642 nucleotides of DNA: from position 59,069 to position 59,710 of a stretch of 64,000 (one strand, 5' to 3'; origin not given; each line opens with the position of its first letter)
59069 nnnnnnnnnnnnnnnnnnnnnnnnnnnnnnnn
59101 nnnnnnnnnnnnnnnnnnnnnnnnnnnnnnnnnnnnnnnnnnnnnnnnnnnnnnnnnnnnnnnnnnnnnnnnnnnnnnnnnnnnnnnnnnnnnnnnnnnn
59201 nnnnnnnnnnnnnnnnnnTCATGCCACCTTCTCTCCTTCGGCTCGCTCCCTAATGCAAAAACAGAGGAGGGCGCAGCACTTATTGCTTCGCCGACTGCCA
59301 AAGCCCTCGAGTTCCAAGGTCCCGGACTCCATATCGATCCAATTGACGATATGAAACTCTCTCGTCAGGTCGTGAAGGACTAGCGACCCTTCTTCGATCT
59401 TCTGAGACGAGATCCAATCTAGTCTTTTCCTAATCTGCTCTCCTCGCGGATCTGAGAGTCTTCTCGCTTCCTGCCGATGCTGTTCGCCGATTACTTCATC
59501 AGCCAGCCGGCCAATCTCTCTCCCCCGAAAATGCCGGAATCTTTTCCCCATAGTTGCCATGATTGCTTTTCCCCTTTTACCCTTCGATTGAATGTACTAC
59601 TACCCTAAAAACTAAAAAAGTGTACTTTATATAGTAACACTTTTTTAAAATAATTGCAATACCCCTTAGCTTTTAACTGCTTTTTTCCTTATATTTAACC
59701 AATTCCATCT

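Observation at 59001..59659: Cassette e: GC-rich two-gene pair with ATGA overlap and a palindromic operator across its promoter, toxin-antitoxin-like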

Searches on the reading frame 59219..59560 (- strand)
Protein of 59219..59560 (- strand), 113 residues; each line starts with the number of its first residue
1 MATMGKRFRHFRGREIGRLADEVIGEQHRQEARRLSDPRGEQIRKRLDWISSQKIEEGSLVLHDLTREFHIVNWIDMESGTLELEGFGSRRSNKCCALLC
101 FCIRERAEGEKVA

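Call 6: search_protein_families(library=pfam, proteins=[window:59219-59560:-], max_evalue=1)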
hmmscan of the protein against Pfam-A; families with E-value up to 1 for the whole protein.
window:59219-59560:- (113 aa): 0 families

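Call 12: search_protein_families(library=ncbifam, proteins=[window:59219-59560:-], max_evalue=10)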
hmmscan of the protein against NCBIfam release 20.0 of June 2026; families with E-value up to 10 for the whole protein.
window:59219-59560:- (113 aa): 0 families

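Call 13: search_protein_families(library=phrogs, proteins=[window:59219-59560:-], max_evalue=10)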
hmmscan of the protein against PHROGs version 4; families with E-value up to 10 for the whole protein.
window:59219-59560:- (113 aa): 0 families

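Call 14: search_protein_families(library=padloc, proteins=[window:59219-59560:-], max_evalue=10)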
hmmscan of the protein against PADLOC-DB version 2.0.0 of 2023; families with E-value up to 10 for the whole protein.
window:59219-59560:- (113 aa): 0 families

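Call 15: find_homologous_proteins(query=window:59219-59560:-, max_evalue=0.01)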
Query window:59219-59560:- (113 aa): 1 proteins with E <= 0.01 among 7 candidates.
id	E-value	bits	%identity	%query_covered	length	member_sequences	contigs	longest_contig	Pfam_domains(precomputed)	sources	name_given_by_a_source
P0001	2.0e-69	248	100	100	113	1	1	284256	-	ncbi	-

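Call 17: find_encoding_contigs(protein=P0001, flank=3000, max_places=3)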
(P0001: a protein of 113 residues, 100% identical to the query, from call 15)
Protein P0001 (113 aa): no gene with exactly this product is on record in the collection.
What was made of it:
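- Tried and rejected: find_encoding_contigs for ORF1: not on record (call 17).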

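Call 36: find_homologous_proteins(query=A2, max_evalue=0.1)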
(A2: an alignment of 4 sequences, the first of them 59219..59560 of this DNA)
Query A2 (4 sequences) (113 aa, profile of the alignment): 3 proteins with E <= 0.1 among 1009 candidates.
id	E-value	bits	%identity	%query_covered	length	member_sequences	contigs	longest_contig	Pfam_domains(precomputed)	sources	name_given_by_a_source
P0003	7.4e-48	180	-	-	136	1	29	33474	-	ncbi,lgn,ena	-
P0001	2.7e-43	165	100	100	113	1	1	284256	-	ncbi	-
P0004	2.7e-21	94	-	-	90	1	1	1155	-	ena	-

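Call 40: find_encoding_contigs(protein=P0004, flank=5000, max_places=5)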
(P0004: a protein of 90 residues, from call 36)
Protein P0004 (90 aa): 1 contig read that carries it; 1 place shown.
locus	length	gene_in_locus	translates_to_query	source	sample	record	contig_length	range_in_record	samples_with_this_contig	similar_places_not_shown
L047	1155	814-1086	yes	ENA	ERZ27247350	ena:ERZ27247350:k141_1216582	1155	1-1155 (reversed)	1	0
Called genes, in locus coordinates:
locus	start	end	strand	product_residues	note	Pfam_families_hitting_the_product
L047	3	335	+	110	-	?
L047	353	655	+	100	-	PF02482:Ribosomal_S30AE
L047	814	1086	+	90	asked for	-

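Call 41: find_encoding_contigs(protein=P0003, flank=3000, max_places=4)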
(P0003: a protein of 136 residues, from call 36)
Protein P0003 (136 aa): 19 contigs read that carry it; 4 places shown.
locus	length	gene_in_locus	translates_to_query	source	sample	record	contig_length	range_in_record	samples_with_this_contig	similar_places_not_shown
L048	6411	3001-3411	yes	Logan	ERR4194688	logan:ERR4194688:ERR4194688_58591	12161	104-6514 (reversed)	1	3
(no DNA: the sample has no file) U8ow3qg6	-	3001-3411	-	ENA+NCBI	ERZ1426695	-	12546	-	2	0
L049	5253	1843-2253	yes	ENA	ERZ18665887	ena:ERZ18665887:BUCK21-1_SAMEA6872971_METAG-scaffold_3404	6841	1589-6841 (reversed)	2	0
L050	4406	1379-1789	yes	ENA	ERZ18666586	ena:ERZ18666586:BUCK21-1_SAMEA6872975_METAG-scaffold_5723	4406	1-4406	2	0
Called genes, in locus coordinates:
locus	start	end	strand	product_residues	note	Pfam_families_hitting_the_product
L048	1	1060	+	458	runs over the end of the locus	PF01225:Mur_ligase, PF08245:Mur_ligase_M, PF02875:Mur_ligase_C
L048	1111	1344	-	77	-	-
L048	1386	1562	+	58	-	-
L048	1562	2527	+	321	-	PF01565:FAD_binding_4, PF02873:MurB_C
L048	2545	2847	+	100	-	PF02482:Ribosomal_S30AE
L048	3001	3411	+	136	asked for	-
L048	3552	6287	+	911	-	PF07517:SecA_DEAD, PF01043:SecA_PP_bind, PF21090:P-loop_SecA, PF07516:SecA_SW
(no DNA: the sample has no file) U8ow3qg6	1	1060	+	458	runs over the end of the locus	PF01225:Mur_ligase, PF08245:Mur_ligase_M, PF02875:Mur_ligase_C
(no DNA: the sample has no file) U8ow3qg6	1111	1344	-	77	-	-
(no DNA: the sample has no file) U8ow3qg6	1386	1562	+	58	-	-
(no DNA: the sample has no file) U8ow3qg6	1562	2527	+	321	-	PF01565:FAD_binding_4, PF02873:MurB_C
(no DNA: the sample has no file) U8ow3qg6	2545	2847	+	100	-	PF02482:Ribosomal_S30AE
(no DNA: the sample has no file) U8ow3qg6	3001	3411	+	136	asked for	-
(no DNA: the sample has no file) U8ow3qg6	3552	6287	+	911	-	PF07517:SecA_DEAD, PF01043:SecA_PP_bind, PF21090:P-loop_SecA, PF07516:SecA_SW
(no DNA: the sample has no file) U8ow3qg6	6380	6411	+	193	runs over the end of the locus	PF03575:Peptidase_S51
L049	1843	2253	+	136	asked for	-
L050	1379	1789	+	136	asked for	-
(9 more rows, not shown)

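Call 52: search_protein_families(library=pfam, proteins=[P0003, P0004], max_evalue=1)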
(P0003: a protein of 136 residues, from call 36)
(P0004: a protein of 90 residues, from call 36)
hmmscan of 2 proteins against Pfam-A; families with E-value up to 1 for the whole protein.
P0003 (136 aa): 1 family
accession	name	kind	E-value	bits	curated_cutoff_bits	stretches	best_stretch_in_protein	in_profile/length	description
PF21048.2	Rad26-like_N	-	0.11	12.8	27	1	100-117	1-18/50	Rad26-like, N-terminal domain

P0004 (90 aa): 1 family
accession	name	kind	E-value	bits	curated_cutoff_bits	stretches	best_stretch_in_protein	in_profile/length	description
PF07075.17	NamZ_N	-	0.17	11.7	26.9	1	28-79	130-182/203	Exo-beta-N-acetylmuramidase NamZ, N-terminal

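Call 57: predict_structure(alignment_id=A3)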
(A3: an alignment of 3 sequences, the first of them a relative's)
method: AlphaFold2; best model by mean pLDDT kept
length: 113 residues; sequences in the alignment: 3
mean_pLDDT: 41.1   pTM: 0.31
mean pLDDT of the five models: 41.1, 40.7, 40.4, 38.5, 34.5
residues with pLDDT >= 90: 0; 70-90: 0; 50-70: 26; < 50: 87
segments of 3 or more residues with pLDDT < 50: 1-44, 53-59, 77-80, 86-113
pLDDT, mean of each block of 10 residues (from residue 1): 30 33 32 40 51 46 53 51 49 36 33 35
secondary structure, 60 per line:
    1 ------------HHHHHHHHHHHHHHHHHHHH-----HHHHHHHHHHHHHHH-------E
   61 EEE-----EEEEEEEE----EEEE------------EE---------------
elements in order: H13-32 H38-52 E60-63 E69-76 E81-84
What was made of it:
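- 59219..59560 (-): ORF1, 113 aa. It is a small protein with an Arg-rich N-terminus and belongs to a very small Patescibacteria-restricted family found in the same hpf-secA slot. The AF2 model is poor, pLDDT 41 (call 57).
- The ORF1 secondary-structure prediction (two helices then three strands, call 57) is loosely compatible with RelE/ParE-like topologies.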

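Call 58: search_protein_representatives(alignment_id=A3)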
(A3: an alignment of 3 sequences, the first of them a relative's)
Query: 3 sequences, 116 profile positions. Proteins with E-value up to 0.001 (for the whole library): 6; up to 1e-10: 3; up to 1e-30: 2. The best 6 are listed.
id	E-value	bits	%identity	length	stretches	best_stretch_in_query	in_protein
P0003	2.2e-50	185.8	-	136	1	1-116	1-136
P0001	1.5e-39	150.9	-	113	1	17-116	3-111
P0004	3.0e-24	101.5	-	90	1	1-97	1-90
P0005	2.3e-07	47.1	-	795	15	12-46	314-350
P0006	6.2e-07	45.7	-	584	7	59-87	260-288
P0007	3.8e-04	36.7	-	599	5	57-103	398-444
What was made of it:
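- On Unnamed ORF1 family (small proteins in the Patescibacteria hpf-secA slot): The profile recovers P0001, P0003 and P0004 at 1e-24 to 1e-50 (call 58).
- Tried and rejected: A four-sequence profile (call 36) and a full HMMER scan of 1.84 billion representatives (call 58) added only the already known syntenic relatives.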

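Call 59: search_protein_families(library=pfam, proteins=[P0005, P0006, P0007], max_evalue=0.01)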
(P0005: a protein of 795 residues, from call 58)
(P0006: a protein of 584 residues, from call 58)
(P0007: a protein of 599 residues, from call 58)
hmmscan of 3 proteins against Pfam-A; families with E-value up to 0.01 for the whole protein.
P0005 (795 aa): 26 families (the best 25 are shown)
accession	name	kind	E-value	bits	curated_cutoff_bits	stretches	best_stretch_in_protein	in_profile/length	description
PF23731.1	ARM_ECM29_C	-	1.4e-17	65.2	27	0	667-769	86-183/241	ECM29, C-terminal ARM-like repeats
PF08954.16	Trimer_CC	-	6e-17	61.5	27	0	458-481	29-52/52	Trimerisation motif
PF13977.11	TetR_C_6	-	2.2e-16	60.5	27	0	489-530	52-91/115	BetI-type transcriptional repressor, C-terminal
PF12205.13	GIT1_C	-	5e-15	56.2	25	0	539-611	3-75/110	G protein-coupled receptor kinase-interacting protein 1 C term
PF12243.14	CTK3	-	2.1e-12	47.7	23.7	0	117-173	59-115/124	CTD kinase subunit gamma CTK3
PF05114.20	MbnB_TglH_ChrH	-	4.2e-12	46.3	25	0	292-343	34-85/263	RiPP precursor modification enzyme MbnB/TglH/ChrH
PF07889.17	DUF1664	-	4.1e-11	43.4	34.6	0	111-176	35-100/124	Protein of unknown function (DUF1664)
PF19174.5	DUF5856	-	4.7e-08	34.4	34.6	0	512-584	14-87/94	Family of unknown function (DUF5856)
PF02403.27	Seryl_tRNA_N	-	2.6e-06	28.1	28.2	0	112-176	38-101/108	Seryl-tRNA synthetase N-terminal domain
PF04949.18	Transcrip_act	-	2.6e-06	27.9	27.5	0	136-174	59-97/154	Transcriptional activator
PF01442.23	Apolipoprotein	-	4.4e-06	27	90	0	509-625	88-184/190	Apolipoprotein A1/A4/E domain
PF17935.6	TetR_C_27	-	1.1e-05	25.9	26.1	0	162-209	35-82/106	Tetracyclin repressor-like, C-terminal domain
PF08824.15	Serine_rich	-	1.9e-05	25.1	26.9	0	567-608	15-56/157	Serine rich protein interaction domain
PF12759.13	HTH_Tnp_IS1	-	1.9e-05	24.6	24.9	0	103-114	15-26/46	InsA C-terminal domain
PF21521.3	MYO6_lever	-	2e-05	25.3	27.3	0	116-177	72-132/141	Myosin VI, lever arm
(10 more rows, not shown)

P0006 (584 aa): 3 families
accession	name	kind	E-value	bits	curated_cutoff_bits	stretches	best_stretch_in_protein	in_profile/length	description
PF11390.13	FdsD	-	9e-10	39.2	27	0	217-231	32-46/61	NADH-dependant formate dehydrogenase delta subunit FdsD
PF03414.19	Glyco_transf_6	-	0.0021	17.3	25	0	356-393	198-235/313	Glycosyltransferase family 6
PF06713.17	bPH_4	-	0.0072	16.8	22.9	0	259-271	59-71/74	Bacterial PH domain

P0007 (599 aa): 17 families
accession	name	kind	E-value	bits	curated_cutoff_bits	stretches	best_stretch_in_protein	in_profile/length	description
PF03457.19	HA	-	9.6e-139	452.3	28.4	7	311-374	2-64/64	Helicase associated domain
PF24047.1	Tudor_krimper_1st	-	2.7e-10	41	27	0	495-536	15-56/91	Krimper first tudor domain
PF13463.12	HTH_27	-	2.5e-09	37.7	22.2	0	290-324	12-45/68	Winged helix DNA-binding domain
PF03735.19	ENT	-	1.2e-08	35.3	28.5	0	360-391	25-56/71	ENT domain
PF15927.10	Casc1_N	-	2.5e-08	34.3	28.2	0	289-355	138-200/201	Cancer susceptibility candidate 1 N-terminus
PF05362.19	Lon_C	-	2.9e-07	30.7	21.1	0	455-487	84-116/205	Lon protease (S16) C-terminal proteolytic domain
PF22562.2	UBA_7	-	4.3e-06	27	27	0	156-167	2-13/48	UBA-like domain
PF14724.11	mit_SMPDase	-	6.7e-06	24.7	23.7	0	428-484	615-672/818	Mitochondrial-associated sphingomyelin phosphodiesterase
PF17548.7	p6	-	0.00023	21.5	25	0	422-463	15-54/76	Histone-like Protein p6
PF22385.1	Cas9_C_2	-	0.00041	20.5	27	0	536-561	29-54/94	CRISPR-associated endonuclease Cas9, C-terminal domain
PF09838.14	DUF2065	-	0.00082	19.8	24.3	0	444-463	15-34/56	Uncharacterized protein conserved in bacteria (DUF2065)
PF00498.31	FHA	-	0.0012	19.6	20.7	0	265-291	31-59/67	FHA domain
PF00627.37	UBA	-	0.0012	19.1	22.4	0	155-167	2-14/37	UBA/TS-N domain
PF09068.17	EF-hand_2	-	0.0022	18.5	27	0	512-526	97-111/123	EF hand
PF14504.11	CAP_assoc_N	-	0.0022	18.3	29.3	0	490-523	3-36/140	CAP-associated N-terminal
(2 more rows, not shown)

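Call 72: search_solved_structures(query=A2, max_evalue=10, show_alignments=2)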
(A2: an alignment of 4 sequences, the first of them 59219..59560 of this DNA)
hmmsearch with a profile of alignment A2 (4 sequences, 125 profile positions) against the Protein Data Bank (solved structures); distinct sequences matched with E-value up to 10: 0.
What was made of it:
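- No toxin or antitoxin family hit in Pfam, NCBIfam, PADLOC, PHROGs or PDB (calls 6, 12, 13, 14, 72).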

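Call 75: fold_search(model_id=the predicted structure, library=pdb)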
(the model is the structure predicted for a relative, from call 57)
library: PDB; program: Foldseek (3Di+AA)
matches with E <= 10: 216; with E <= 0.001: 0
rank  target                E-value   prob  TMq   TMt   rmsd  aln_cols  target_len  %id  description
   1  6l10_C                6.4e-01  0.20  0.19  0.27   5.4        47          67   21  PHF20L1 Tudor1 - MES (released 2020-09-23)
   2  6l1c                  9.3e-01  0.14  0.20  0.28   5.4        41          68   24  Crystal Structure Of of PHF20L1 Tudor1 Y24L mutant (released 2020-09-23)
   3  6l10_A                9.9e-01  0.13  0.19  0.26   5.5        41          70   22  PHF20L1 Tudor1 - MES (released 2020-09-23)
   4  6gwk_T                1.1e+00  0.09  0.19  0.27   9.1        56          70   14  The crystal structure of Hfq from Caulobacter crescentus (released 2019-05-22)
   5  6l10_D                1.2e+00  0.12  0.19  0.27   5.5        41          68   22  PHF20L1 Tudor1 - MES (released 2020-09-23)
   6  6l0x_B                1.2e+00  0.10  0.21  0.30   7.8        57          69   16  The First Tudor Domain of PHF20L1 (released 2020-09-23)
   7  3b79                  1.5e+00  0.18  0.21  0.20   6.0        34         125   24  Crystal structure of the N-terminal peptidase C39 like domain of the toxin secretion ATP-binding protein from Vibrio par (released 2007-11-13)
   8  2fb7_MODEL_1_A        1.5e+00  0.10  0.19  0.25   9.5        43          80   16  NMR Solution Structure of protein from Zebra Fish Dr.13312 (released 2005-12-27)
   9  9esh_G                1.5e+00  0.08  0.20  0.22  11.7        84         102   12  Structure of a B-state intermediate committed to discard (Bd-I state) (released 2024-12-25)
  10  7qca_LY0              1.8e+00  0.12  0.23  0.20   7.9        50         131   12  Spraguea lophii ribosome (released 2022-11-30)
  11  6l0x_A                2.0e+00  0.09  0.20  0.29   6.1        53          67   23  The First Tudor Domain of PHF20L1 (released 2020-09-23)
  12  4n0a_D                2.0e+00  0.09  0.20  0.26   9.7        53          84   13  Crystal structure of Lsm2-3-Pat1C complex from Saccharomyces cerevisiae (released 2013-12-04)
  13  4mi7                  2.1e+00  0.05  0.20  0.19  14.9        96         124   10  Crystal Structure of Salmonella Effector Protein GtgE (released 2014-02-12)
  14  3hfo_A                2.4e+00  0.05  0.16  0.25   9.0        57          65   16  Crystal Structure of an Hfq protein from Synechocystis sp. (released 2009-07-14)
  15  6gwk_K                2.4e+00  0.04  0.13  0.25   8.5        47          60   15  The crystal structure of Hfq from Caulobacter crescentus (released 2019-05-22)
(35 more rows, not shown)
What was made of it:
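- The ORF1 model is unusable (pLDDT 41, call 57) and its Foldseek hits are meaningless (call 75).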

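Call 77: list_cluster_members(proteins=[P0001, P0002, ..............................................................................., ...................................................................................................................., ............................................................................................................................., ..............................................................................])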
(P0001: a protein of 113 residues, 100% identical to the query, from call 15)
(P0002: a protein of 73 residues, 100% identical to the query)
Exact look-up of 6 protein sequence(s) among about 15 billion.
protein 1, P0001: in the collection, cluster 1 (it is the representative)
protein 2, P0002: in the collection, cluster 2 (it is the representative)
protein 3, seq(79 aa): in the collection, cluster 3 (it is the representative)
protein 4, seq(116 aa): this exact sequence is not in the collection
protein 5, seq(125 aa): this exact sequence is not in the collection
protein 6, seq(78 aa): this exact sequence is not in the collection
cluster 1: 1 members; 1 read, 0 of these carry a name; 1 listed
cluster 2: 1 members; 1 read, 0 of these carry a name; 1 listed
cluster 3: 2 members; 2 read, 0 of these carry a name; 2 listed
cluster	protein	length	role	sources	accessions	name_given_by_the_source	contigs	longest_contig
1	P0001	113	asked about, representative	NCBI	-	-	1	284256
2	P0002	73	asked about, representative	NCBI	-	-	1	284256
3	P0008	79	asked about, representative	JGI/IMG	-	-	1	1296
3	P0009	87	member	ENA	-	-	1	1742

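Call 80: search_solved_structures(query=P0008, max_evalue=10)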
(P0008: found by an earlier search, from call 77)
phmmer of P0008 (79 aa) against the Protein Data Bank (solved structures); distinct sequences matched with E-value up to 10: 13.
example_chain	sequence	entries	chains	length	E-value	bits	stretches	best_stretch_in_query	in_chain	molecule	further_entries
5yvv_B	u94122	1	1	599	0.24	14.9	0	30-64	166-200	Genome polyprotein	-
5yvy_B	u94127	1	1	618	0.26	14.8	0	30-64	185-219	Genome polyprotein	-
5yw1_B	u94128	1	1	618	0.26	14.8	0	30-64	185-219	Peptidase S7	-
2vbc_A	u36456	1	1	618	0.26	14.7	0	30-64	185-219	DENGUE 4 NS3 FULL-LENGTH PROTEIN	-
5yvw_B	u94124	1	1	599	0.27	14.7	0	30-64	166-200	Genome polyprotein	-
5yvj_B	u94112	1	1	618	0.3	14.6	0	30-64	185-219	Genome polyprotein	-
2wzq_A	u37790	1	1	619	0.3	14.6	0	30-64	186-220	NS3 PROTEASE-HELICASE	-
5yvu_B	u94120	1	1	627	0.31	14.5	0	30-64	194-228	Genome polyprotein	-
2whx_A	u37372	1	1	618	0.44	14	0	30-64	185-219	SERINE PROTEASE/NTPASE/HELICASE NS3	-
1upf_D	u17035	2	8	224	0.55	13.7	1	1-54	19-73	URACIL PHOSPHORIBOSYLTRANSFERASE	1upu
7dwm_A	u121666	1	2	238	0.59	13.6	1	21-56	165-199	Transcriptional regulator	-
1bd3_D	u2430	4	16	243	0.66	13.5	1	1-54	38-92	URACIL PHOSPHORIBOSYLTRANSFERASE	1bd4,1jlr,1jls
1qgp_A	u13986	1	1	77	1.5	12.3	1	29-62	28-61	PROTEIN (DOUBLE STRANDED RNA ADENOSINE DEAMINASE)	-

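Call 87: search_dna_similar(query=window:59219-59560:-, collection=phages, mode=protein, max_evalue=1)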
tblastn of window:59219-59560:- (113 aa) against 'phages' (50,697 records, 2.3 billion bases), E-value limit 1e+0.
No match.
